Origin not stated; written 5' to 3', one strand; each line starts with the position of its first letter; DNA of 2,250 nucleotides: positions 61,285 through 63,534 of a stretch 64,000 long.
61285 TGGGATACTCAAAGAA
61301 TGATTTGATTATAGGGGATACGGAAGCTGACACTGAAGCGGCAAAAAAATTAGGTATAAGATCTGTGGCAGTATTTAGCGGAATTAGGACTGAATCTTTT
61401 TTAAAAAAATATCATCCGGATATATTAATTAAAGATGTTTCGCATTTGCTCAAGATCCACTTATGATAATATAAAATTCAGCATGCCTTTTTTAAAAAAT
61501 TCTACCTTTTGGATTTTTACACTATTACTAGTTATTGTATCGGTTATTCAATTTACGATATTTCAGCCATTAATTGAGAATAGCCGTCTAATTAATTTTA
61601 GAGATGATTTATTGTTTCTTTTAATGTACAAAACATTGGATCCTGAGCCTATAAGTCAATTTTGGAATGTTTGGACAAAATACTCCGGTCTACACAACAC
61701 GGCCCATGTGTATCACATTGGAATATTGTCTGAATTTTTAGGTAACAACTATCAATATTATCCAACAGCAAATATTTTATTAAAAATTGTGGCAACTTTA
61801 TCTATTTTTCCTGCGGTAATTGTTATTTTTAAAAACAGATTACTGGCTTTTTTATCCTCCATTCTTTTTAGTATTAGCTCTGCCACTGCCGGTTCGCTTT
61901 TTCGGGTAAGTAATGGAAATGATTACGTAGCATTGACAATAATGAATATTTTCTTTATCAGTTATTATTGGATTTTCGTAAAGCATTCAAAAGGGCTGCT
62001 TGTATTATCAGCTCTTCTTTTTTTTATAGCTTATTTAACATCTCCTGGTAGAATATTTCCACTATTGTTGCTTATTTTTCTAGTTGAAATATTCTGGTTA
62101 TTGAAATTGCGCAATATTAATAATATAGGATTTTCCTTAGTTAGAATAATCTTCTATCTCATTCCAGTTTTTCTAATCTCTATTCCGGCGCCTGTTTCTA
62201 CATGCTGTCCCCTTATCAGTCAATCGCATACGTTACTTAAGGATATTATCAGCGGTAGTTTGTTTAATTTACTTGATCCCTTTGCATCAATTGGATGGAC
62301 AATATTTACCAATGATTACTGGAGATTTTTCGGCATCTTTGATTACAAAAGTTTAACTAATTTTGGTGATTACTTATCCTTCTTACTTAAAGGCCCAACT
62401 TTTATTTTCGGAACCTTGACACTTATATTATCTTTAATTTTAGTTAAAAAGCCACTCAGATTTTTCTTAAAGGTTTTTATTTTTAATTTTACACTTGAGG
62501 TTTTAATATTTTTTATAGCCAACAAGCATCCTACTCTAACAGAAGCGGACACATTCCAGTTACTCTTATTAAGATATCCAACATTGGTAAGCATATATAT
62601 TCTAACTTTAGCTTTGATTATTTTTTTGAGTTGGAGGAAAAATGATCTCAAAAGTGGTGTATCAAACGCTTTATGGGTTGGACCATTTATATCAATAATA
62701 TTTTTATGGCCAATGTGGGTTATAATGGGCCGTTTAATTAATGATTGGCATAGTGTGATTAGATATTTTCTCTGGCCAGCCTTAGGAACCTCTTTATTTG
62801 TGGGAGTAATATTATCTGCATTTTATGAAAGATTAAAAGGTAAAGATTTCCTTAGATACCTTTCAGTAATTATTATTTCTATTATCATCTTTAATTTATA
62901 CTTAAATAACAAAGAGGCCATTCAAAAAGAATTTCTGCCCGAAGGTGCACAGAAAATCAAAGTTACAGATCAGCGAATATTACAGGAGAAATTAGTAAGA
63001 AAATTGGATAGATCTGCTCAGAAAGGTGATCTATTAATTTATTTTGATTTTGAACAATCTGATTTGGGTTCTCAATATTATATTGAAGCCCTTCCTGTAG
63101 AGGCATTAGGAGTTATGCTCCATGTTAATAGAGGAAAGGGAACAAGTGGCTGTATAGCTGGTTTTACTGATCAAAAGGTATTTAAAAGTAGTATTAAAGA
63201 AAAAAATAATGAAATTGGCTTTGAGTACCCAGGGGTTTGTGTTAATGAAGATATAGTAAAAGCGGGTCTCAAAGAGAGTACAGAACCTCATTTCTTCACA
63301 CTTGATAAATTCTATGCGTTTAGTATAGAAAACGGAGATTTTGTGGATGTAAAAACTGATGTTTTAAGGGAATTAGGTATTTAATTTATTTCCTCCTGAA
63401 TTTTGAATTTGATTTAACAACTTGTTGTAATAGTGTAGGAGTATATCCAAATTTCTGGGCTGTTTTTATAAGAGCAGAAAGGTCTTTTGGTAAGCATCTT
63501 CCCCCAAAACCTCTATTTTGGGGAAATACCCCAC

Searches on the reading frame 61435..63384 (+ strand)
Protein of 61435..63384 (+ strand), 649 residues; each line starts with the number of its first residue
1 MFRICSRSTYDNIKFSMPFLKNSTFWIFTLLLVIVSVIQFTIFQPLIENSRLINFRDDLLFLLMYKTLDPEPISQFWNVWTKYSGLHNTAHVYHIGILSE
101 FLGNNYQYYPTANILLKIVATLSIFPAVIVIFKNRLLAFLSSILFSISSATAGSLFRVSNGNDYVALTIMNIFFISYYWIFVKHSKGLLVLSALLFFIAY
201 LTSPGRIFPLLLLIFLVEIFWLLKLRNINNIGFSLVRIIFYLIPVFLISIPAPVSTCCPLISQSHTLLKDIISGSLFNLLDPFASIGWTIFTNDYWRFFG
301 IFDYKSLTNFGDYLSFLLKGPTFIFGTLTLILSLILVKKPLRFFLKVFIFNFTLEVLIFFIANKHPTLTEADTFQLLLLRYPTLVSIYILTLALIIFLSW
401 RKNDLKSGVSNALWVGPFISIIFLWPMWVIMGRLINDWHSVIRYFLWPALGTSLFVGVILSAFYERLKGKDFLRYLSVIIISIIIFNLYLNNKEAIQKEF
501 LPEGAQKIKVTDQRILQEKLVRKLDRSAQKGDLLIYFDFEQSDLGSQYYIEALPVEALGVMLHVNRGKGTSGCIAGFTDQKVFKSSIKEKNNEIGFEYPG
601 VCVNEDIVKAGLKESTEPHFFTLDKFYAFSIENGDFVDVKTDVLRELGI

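Call 8: search_protein_families(library=pfam, proteins=[window:61435-63384:+], max_evalue=0.01)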
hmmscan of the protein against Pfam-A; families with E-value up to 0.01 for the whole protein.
window:61435-63384:+ (649 aa): 0 families

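Call 11: search_protein_families(library=ncbifam, proteins=[window:61435-63384:+], max_evalue=0.01)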
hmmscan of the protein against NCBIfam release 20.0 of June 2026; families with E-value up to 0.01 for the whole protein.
window:61435-63384:+ (649 aa): 0 families

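Call 55: find_homologous_proteins(query=window:61435-63384:+, max_evalue=0.001)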
Query window:61435-63384:+ (649 aa): 13 proteins with E <= 0.001 among 8000 candidates.
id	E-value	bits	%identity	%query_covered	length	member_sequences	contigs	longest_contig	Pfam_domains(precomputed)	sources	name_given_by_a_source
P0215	0.0e+0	1298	100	90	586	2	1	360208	-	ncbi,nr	ncbi:MAG: hypothetical protein Q8P92_01930 [Candidatus Daviesbacteria bacterium]|nr:hypothetical pro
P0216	3.0e-252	857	60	98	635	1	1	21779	-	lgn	-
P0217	3.0e-187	642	48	97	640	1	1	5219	-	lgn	-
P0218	3.8e-182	625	47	97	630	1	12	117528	-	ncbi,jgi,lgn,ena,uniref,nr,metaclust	ncbi:hypothetical protein A3B45_00510 [Candidatus Daviesbacteria bacterium RIFCSPLOWO2_01_FULL_39_12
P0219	5.2e-171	589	45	97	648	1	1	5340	-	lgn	-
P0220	6.5e-163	562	45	97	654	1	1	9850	-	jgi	-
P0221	1.1e-159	551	45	97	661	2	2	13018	-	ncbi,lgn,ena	-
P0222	2.3e-155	537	44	97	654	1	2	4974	-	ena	-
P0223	3.1e-153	530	43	96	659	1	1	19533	-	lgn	-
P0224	8.1e-98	347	53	53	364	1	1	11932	-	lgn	-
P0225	1.1e-72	264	30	96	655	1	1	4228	-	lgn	-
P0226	3.2e-67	246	29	96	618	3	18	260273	-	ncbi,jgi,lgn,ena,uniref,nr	ncbi:hypothetical protein A3D83_01230 [Candidatus Daviesbacteria bacterium RIFCSPHIGHO2_02_FULL_41_1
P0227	7.7e-34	135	27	93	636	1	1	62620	-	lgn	-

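Call 59: search_solved_structures(query=A4, max_evalue=10)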
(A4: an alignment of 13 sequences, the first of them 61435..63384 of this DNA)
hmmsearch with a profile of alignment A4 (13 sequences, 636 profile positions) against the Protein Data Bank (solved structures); distinct sequences matched with E-value up to 10: 1.
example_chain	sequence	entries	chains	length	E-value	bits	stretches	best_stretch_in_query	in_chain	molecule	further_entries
4co6_D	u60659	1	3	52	0.61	11.8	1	472-508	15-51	PHOSPHOPROTEIN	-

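Call 69: find_encoding_contigs(protein=P0215, flank=10000, max_places=2)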
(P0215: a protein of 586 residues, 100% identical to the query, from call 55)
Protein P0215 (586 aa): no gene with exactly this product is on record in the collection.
